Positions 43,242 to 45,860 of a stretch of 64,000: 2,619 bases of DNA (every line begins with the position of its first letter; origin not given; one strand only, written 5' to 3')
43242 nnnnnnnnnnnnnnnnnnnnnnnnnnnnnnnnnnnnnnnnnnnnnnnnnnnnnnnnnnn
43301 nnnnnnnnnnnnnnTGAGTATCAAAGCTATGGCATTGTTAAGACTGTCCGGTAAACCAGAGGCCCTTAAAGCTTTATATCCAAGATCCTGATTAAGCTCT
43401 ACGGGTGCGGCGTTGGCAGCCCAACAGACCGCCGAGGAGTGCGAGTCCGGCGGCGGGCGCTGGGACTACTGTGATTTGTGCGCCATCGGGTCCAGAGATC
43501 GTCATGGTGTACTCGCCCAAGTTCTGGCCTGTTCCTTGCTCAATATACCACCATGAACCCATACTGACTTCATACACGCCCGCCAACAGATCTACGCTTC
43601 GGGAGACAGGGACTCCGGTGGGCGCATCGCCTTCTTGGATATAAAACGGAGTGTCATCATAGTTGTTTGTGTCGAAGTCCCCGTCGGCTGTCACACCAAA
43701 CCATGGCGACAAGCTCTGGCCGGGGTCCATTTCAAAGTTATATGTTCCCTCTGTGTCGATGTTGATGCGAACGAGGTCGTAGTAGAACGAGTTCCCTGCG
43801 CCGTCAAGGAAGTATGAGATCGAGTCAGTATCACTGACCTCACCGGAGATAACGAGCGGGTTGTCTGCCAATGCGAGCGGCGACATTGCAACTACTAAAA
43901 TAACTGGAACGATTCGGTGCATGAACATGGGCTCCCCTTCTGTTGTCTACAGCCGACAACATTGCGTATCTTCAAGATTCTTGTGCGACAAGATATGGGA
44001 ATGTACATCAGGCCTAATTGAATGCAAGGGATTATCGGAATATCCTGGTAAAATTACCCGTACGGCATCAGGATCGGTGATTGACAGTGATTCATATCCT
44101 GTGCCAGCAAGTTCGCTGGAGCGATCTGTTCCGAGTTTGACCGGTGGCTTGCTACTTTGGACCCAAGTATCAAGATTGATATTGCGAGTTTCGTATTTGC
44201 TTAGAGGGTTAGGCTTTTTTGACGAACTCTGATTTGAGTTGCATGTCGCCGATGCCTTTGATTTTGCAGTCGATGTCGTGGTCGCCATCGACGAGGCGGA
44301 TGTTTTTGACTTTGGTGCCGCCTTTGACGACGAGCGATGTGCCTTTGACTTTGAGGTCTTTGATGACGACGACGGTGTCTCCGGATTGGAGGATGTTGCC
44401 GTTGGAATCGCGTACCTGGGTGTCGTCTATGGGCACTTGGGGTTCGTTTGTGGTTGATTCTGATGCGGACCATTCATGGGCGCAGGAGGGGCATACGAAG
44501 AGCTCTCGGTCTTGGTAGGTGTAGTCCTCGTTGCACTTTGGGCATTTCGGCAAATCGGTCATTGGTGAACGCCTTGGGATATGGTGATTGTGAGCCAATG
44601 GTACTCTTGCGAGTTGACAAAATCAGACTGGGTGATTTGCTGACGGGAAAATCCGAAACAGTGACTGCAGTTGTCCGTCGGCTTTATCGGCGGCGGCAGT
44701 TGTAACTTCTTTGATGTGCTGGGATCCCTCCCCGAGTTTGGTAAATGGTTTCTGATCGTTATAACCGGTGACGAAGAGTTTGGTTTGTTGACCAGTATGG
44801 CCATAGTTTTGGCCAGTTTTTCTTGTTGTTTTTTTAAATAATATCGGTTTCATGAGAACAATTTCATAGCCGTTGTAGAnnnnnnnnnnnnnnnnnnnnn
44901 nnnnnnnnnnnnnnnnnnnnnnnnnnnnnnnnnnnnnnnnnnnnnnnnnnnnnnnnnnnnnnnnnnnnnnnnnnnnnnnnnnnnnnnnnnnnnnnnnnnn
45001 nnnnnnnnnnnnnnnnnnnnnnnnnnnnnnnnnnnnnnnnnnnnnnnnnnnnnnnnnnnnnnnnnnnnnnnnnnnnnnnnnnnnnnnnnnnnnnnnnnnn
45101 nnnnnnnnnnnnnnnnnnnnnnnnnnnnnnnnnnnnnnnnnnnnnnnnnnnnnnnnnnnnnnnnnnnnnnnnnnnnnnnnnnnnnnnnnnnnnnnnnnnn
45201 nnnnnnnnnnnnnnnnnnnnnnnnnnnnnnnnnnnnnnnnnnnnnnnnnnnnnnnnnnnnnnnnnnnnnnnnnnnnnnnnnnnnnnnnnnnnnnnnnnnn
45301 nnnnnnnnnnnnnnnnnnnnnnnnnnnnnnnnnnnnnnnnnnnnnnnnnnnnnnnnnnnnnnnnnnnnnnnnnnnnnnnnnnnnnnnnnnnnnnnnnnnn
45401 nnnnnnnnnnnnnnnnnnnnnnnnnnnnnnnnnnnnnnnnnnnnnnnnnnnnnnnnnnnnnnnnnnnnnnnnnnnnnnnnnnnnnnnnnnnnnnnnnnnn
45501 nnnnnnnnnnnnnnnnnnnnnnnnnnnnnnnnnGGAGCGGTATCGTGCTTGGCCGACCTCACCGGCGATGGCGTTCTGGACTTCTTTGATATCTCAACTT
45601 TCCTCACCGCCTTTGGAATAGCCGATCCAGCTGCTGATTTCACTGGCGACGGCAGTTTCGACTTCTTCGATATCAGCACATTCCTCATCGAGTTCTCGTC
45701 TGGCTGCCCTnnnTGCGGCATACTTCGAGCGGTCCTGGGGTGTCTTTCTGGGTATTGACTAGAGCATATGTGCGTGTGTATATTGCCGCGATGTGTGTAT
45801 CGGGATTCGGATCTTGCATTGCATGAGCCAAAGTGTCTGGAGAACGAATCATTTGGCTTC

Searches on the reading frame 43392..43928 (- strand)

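Call 60: search_protein_families(library=pfam, proteins=[window:43392-43928:-], max_evalue=0.01)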
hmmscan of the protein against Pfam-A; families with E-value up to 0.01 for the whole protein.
window:43392-43928:- (178 aa): 0 families

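Call 73: search_protein_families(library=ncbifam, proteins=[window:43392-43928:-], max_evalue=0.01)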
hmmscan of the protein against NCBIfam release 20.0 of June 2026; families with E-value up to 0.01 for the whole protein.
window:43392-43928:- (178 aa): 1 family
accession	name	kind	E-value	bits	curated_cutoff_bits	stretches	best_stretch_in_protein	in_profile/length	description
TIGR03901.2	MYXO-CTERM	domain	0.0078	16.6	20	0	146-177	9-33/34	MYXO-CTERM sorting domain-containing protein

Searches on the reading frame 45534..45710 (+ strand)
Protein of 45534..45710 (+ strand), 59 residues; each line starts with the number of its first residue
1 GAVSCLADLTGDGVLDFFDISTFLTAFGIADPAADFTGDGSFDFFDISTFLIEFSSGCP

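Call 12: search_protein_families(library=pfam, proteins=[window:45534-45710:+], max_evalue=10)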
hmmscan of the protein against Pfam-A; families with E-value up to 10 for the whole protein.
seq(59 aa): 5 families
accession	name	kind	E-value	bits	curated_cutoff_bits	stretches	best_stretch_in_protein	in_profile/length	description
PF00404.24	Dockerin_1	-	0.042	14.5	22.9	1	8-48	3-50/57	Dockerin type I domain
PF13517.12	FG-GAP_3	-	0.054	14.5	26.9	2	6-18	48-60/61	FG-GAP-like repeat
PF13405.12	EF-hand_6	-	0.065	13.5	25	1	7-28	9-30/30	EF-hand domain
PF01839.29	FG-GAP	-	0.075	13.4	22.1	2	2-17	3-18/37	FG-GAP repeat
PF00036.39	EF-hand_1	-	0.076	13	25.4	1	6-26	8-28/29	EF hand domain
